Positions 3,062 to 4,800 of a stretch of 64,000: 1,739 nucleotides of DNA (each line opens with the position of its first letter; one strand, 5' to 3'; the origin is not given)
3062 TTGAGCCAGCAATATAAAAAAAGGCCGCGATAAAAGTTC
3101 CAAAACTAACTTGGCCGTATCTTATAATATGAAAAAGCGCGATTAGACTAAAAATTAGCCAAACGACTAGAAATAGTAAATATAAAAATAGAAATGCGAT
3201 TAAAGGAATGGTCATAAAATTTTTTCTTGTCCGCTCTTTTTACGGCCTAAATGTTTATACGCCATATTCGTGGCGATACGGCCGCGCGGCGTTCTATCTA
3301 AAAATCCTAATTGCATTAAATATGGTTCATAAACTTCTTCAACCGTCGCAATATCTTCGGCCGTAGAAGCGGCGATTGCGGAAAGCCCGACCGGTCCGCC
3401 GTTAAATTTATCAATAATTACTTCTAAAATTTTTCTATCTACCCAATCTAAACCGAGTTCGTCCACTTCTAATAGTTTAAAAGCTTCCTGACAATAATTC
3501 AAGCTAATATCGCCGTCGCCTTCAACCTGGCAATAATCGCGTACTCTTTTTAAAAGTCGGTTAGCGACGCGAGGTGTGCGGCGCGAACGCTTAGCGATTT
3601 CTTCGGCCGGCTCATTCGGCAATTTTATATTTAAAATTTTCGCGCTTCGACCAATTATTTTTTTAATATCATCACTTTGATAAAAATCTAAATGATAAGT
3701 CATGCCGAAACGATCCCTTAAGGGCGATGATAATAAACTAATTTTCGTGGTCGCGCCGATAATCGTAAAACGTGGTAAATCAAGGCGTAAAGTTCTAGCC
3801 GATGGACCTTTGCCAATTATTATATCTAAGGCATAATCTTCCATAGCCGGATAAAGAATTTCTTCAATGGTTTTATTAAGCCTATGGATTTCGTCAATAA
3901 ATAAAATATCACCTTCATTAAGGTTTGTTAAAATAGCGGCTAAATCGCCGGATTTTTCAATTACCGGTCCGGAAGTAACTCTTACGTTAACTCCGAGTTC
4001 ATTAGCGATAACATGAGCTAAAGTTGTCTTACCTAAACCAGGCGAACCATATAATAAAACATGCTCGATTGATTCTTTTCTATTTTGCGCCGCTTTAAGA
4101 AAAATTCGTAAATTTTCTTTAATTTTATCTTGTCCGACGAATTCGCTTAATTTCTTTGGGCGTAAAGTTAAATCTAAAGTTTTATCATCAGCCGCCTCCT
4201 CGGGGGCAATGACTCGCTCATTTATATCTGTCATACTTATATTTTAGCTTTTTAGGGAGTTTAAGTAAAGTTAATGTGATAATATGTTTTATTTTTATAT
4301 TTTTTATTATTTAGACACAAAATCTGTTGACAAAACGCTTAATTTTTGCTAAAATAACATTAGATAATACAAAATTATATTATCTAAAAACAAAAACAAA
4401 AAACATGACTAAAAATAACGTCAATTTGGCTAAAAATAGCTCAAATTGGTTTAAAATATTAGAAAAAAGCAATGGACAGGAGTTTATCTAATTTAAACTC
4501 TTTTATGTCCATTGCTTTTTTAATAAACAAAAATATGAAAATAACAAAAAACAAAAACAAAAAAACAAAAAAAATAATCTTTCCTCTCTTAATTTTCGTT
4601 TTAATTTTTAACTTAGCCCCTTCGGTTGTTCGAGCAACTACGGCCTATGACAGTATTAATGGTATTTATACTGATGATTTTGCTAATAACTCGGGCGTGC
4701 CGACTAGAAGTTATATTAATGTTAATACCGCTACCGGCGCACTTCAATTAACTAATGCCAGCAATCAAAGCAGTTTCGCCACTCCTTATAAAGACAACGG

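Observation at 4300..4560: Near-identical promoter + 175-nt leader + first 8 codons in front of two different giant surface-protein genes (second copy 58975-59212, inverted)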

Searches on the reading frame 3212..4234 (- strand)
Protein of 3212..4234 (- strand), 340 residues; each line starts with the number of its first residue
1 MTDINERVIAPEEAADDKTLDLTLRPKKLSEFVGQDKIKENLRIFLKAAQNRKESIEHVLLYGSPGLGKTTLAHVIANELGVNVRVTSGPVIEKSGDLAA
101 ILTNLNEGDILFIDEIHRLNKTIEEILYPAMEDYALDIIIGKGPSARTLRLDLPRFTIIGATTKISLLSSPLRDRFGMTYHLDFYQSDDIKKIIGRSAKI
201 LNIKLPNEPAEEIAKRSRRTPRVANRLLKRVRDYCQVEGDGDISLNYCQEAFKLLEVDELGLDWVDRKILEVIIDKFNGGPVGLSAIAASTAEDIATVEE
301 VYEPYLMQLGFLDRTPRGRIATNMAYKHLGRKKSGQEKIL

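Call 10: search_protein_families(library=pfam, proteins=[window:3212-4234:-], max_evalue=0.01)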
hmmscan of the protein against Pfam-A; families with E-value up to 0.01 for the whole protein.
window:3212-4234:- (340 aa): 25 families
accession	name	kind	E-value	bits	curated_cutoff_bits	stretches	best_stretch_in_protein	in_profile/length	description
PF05496.18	RuvB_N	-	2.9e-80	268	27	1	24-182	1-159/159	Holliday junction DNA helicase RuvB P-loop domain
PF17864.7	AAA_lid_4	-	3.2e-28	97.7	27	1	185-258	1-74/74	RuvB AAA lid domain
PF05491.19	RuvB_C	-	2.5e-23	82.3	24.7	1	259-329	1-71/72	RuvB C-terminal winged helix domain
PF00004.35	AAA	-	5e-21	76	21.2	1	59-182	1-129/131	ATPase family associated with various cellular activities (AAA)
PF07728.20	AAA_5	-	4.2e-10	40.2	22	1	101-176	60-139/139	AAA domain (dynein-related subfamily)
PF06068.19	TIP49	-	7.6e-07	29.1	23.8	1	27-86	20-80/347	TIP49 P-loop domain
PF05673.19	DUF815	-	2.1e-05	24.3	23.8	1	28-115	26-115/249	Protein of unknown function (DUF815)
PF13191.12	AAA_16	-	2.3e-05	25.4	32.6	1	31-90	1-59/167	AAA ATPase domain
PF02367.23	TsaE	-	5.2e-05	23.6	26.6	1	49-88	14-53/128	Threonylcarbamoyl adenosine biosynthesis protein TsaE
PF01078.27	Mg_chelatase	-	0.00012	22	20.3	0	30-77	3-43/207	Magnesium chelatase, subunit ChlI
PF00308.24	Bac_DnaA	-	0.00027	21.6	23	0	44-80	22-58/162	Bacterial DnaA ATPAse domain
PF13173.12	AAA_14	-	0.00046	20.6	27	1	59-139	5-94/129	AAA domain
PF20720.3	nSTAND3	-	0.00046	20.4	27.2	1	48-114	9-72/155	Novel STAND NTPase 3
PF00493.29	MCM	-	0.00059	19.4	23.3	0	30-135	24-149/224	MCM P-loop domain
PF00158.32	Sigma54_activat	-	0.00092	19.4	20.2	0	42-79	8-45/168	Sigma-54 interaction domain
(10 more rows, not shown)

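Call 13: find_encoding_contigs(protein=window:3212-4234:-, flank=10000, max_places=6)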
Protein window:3212-4234:- (340 aa): 7 contigs read that carry it; 6 places shown.
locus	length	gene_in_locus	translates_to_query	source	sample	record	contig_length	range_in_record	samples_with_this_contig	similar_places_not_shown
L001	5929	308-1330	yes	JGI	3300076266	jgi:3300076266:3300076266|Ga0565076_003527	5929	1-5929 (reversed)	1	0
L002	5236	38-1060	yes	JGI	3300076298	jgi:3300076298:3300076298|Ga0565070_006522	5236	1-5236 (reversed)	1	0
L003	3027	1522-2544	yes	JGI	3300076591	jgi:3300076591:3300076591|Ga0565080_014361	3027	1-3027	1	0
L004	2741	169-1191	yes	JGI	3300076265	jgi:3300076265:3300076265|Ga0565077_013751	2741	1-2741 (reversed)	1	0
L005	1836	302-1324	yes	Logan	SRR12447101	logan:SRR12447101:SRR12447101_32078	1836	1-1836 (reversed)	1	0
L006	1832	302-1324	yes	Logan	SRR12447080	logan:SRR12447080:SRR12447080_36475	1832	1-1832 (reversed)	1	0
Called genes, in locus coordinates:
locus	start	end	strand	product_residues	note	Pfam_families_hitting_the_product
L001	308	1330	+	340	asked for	PF05673:DUF815 (faint), PF06068:TIP49 (weak), PF05496:RuvB_N, PF00004:AAA, PF07728:AAA_5 (faint), PF17864:AAA_lid_4, PF05491:WHD_RuvB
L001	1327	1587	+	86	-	-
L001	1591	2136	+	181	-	PF03703:bPH_2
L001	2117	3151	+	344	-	PF02547:Queuosine_synth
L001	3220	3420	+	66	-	PF01783:Ribosomal_L32p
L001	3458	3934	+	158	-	PF01029:NusB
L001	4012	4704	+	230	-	PF22935:RM44_endonuclase, PF14622:Ribonucleas_3_3, PF00636:Ribonuclease_3, PF00035:dsrm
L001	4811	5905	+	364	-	PF00437:T2SSE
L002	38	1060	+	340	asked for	PF05673:DUF815 (faint), PF06068:TIP49 (weak), PF05496:RuvB_N, PF00004:AAA, PF07728:AAA_5 (faint), PF17864:AAA_lid_4, PF05491:WHD_RuvB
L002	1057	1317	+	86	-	-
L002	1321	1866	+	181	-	PF03703:bPH_2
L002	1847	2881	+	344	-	PF02547:Queuosine_synth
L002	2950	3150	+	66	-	PF01783:Ribosomal_L32p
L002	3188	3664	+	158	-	PF01029:NusB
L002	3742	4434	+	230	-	PF22935:RM44_endonuclase (weak), PF14622:Ribonucleas_3_3, PF00636:Ribonuclease_3, PF00035:dsrm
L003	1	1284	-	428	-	?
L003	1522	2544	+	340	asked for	PF05673:DUF815 (faint), PF06068:TIP49 (weak), PF05496:RuvB_N, PF00004:AAA, PF07728:AAA_5 (faint), PF17864:AAA_lid_4, PF05491:WHD_RuvB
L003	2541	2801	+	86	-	-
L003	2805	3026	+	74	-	?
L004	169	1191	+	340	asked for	PF05673:DUF815 (faint), PF06068:TIP49 (weak), PF05496:RuvB_N, PF00004:AAA, PF07728:AAA_5 (faint), PF17864:AAA_lid_4, PF05491:WHD_RuvB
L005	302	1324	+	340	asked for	PF05673:DUF815 (faint), PF06068:TIP49 (weak), PF05496:RuvB_N, PF00004:AAA, PF07728:AAA_5 (faint), PF17864:AAA_lid_4, PF05491:WHD_RuvB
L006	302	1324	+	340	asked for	PF05673:DUF815 (faint), PF06068:TIP49 (weak), PF05496:RuvB_N, PF00004:AAA, PF07728:AAA_5 (faint), PF17864:AAA_lid_4, PF05491:WHD_RuvB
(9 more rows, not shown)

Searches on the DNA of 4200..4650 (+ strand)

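Call 7: search_rna_families(source=window, start=4200, end=4650, threshold=evalue, max_evalue=10, show_alignments=3)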
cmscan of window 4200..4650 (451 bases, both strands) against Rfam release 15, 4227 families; matches with E-value up to 10: 9.
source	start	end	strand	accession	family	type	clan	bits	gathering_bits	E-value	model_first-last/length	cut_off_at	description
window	4455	4525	-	RF03790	MIR8008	Gene; miRNA;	-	28.5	66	0.00073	1-55/55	no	MIR8008 microRNA precursor family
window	4457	4527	+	RF03790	MIR8008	Gene; miRNA;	-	26.7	66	0.0023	1-55/55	no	MIR8008 microRNA precursor family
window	4441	4523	+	RF02074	STnc240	Gene; sRNA;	-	19.8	55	2.2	1-77/77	no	Enterobacterial sRNA STnc240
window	4462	4522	-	RF04120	MIR5998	Gene; miRNA;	-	19.6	180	0.066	1-173/173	no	MIR5998 microRNA precursor family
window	4455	4534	-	RF02436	SpF43_sRNA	Gene; sRNA;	-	17.6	70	0.95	1-99/99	no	Streptococcus sRNA SpF43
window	4457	4525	+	RF03225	mir-2763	Gene; miRNA;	-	16.7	50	1.6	1-83/83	no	mir-2763 microRNA precursor family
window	4454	4525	-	RF00834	mir-268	Gene; miRNA;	-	16.7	47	4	1-89/89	no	mir-268 microRNA precursor family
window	4457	4527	+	RF04130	MIR7996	Gene; miRNA;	-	15.4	119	3.5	1-190/190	no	MIR7996 microRNA precursor family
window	4501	4636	-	RF01577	RNase_P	Gene; ribozyme;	CL00002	15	100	5.5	42-187/626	no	Plasmodium RNase_P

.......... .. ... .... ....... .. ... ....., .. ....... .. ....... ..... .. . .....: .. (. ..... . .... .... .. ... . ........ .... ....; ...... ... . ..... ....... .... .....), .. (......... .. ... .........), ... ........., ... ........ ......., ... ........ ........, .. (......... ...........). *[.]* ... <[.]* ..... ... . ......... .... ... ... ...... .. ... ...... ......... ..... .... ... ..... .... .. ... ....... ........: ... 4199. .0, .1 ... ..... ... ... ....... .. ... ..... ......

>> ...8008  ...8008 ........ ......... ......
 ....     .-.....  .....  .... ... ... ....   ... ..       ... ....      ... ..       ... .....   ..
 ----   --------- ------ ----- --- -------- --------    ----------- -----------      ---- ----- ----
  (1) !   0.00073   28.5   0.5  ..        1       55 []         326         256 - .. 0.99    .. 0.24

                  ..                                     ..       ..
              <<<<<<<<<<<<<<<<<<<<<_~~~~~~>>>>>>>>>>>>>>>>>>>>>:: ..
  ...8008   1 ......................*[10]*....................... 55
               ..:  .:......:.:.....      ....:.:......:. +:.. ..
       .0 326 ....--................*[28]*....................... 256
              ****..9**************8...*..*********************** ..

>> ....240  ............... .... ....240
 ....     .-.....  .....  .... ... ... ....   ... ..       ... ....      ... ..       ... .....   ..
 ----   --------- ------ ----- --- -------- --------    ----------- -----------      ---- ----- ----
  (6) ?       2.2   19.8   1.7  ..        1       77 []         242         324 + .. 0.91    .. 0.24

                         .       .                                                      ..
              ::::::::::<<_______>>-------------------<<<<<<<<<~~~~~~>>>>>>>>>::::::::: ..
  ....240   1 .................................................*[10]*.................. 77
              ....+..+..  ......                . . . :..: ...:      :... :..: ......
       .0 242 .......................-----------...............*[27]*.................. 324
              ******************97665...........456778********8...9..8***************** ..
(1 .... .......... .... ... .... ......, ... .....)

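Call 77: build_rna_model(alignment_id=A5)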
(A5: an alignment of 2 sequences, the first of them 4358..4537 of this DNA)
Model R1 built from alignment A5 (2 sequences, 181 columns); structure: RNAalifold consensus.
model positions 181; base pairs 42; branch points 2; effective number of sequences 0.89; information 0.59 bits per position. Calibrated on 0.2 Mb of random sequence (short: E-values are rough).
structure used (alignment columns):
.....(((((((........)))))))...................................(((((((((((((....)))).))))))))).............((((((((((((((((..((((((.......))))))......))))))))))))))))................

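Call 78: search_with_rna_model(model_id=R1, sources=[window, L007, L014, L015, L016, L017, L018], max_evalue=10)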
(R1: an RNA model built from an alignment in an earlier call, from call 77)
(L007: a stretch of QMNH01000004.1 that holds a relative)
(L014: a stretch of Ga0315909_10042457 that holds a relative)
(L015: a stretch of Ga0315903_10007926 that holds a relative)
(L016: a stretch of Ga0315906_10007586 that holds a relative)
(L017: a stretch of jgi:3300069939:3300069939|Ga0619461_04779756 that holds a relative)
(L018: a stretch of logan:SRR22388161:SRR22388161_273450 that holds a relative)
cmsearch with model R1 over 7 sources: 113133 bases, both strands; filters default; matches with E-value up to 10: 35.
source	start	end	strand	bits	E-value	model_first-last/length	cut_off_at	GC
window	4358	4537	+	194.3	1.8e-30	1-181/181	no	0.22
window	58999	59174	-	177.8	1.1e-27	1-181/181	no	0.19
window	59010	59070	+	36.5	0.00089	102-165/181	no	0.23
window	4463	4526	-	33.7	0.0027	102-165/181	no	0.25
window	63735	63879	+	24.2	0.11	1-181/181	no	0.32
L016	8169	8251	+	22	0.26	1-181/181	no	0.23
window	27018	27105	+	22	0.26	1-181/181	no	0.25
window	29341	29438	+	21.6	0.3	1-181/181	no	0.26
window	36146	36259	+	21.5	0.31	1-181/181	no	0.28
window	7489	7575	+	20.6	0.43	1-181/181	no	0.26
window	29415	29492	-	20.3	0.49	1-181/181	no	0.28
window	33031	33186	+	20.3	0.5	1-181/181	no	0.38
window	47557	47665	+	16.7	2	1-181/181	no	0.27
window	55620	55660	+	16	2.7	116-156/181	no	0.22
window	50472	50520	+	15.9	2.7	94-165/181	no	0.37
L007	5901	6013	+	15.4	3.3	1-181/181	no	0.25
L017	3639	3818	-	14.4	5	1-181/181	no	0.35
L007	6715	6874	+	14.2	5.4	1-181/181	no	0.29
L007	5603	5728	+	13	8.7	1-181/181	no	0.3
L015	1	45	+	12.8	9.4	138-181/181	5'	0.29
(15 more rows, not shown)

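Call 80: search_dna_similar(query=window:4300-4560:+, collection=phages, mode=distant, max_evalue=0.01, max_rows=5)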
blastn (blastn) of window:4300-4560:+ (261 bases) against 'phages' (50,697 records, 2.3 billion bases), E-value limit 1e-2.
No match.

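Call 81: search_dna_similar(query=window:4300-4560:+, collection=plasmids, mode=distant, max_evalue=0.01, max_rows=5)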
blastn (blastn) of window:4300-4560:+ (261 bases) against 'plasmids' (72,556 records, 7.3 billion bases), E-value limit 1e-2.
Records with a match: 1; places in all: 2; records where one place covers at least 80% of the query: 0.
Best place of each record, by identity: 60-80% 1.
By first word of the organism name: Borreliella 1.
By predicted mobility (MOB-suite, as given by PLSDB): non-mobilizable 1.
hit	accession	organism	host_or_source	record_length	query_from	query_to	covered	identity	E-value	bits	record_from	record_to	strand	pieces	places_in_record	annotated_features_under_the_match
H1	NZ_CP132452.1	Borreliella americana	Bacterial isolate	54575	26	88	24%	79.7%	2e-3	51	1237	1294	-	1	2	none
